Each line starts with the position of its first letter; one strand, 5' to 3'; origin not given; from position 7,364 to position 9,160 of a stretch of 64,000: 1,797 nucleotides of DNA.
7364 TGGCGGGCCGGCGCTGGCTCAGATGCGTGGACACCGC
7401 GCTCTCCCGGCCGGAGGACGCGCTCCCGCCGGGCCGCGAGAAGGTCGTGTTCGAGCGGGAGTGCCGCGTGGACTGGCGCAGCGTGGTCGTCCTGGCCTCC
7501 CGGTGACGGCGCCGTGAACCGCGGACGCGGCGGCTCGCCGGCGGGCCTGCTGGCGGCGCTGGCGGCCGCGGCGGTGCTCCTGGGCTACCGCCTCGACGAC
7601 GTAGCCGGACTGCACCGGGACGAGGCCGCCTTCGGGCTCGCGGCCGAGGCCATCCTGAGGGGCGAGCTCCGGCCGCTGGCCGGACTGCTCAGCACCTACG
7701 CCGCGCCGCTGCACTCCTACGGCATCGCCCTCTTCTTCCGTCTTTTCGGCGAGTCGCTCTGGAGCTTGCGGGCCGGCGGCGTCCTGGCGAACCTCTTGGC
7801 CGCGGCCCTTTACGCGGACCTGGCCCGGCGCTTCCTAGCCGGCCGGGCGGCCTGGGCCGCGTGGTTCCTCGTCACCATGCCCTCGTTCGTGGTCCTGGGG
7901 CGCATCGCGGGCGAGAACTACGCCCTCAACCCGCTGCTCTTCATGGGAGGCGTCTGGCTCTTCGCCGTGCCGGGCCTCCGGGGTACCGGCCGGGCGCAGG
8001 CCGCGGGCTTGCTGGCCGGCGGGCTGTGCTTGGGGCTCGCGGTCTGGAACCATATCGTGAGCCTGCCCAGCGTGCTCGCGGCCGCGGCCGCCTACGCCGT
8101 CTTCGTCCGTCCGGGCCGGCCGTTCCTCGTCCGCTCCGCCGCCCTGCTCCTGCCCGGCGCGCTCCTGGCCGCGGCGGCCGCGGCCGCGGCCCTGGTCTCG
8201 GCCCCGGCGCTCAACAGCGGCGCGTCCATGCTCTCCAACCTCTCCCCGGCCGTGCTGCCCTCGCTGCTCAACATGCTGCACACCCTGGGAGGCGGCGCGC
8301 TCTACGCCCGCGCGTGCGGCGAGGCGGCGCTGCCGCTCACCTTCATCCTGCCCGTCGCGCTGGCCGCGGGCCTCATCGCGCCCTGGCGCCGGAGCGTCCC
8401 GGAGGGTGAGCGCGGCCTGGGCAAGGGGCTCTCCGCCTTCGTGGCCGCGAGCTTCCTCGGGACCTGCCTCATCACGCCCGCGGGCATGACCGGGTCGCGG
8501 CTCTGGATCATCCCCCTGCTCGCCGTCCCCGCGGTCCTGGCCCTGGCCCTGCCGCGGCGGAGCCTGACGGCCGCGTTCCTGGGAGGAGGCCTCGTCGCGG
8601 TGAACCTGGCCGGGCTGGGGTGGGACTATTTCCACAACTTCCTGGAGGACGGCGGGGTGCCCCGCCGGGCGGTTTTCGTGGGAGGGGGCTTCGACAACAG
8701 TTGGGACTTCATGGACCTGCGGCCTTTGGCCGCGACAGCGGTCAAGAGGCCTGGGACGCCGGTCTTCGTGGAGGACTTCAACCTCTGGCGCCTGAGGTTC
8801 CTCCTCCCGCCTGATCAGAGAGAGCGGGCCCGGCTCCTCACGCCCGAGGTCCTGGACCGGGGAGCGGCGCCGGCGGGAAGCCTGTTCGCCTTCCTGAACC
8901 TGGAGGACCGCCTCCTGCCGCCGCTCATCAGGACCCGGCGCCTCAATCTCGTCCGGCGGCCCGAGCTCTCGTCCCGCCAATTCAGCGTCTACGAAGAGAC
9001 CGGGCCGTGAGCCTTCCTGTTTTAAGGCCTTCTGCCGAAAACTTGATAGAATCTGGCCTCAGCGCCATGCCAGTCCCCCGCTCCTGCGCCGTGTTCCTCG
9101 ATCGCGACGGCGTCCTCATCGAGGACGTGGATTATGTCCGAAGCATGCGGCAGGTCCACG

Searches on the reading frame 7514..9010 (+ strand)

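Call 5: search_protein_families(library=pfam, proteins=[window:7514-9010:+], max_evalue=0.01)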
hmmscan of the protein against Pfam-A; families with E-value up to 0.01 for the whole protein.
window:7514-9010:+ (498 aa): 1 family
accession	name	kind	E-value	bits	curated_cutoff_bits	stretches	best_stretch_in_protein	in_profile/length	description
PF13231.12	PMT_2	-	4.5e-08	33.9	26.1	1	64-224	3-155/160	Dolichyl-phosphate-mannose-protein mannosyltransferase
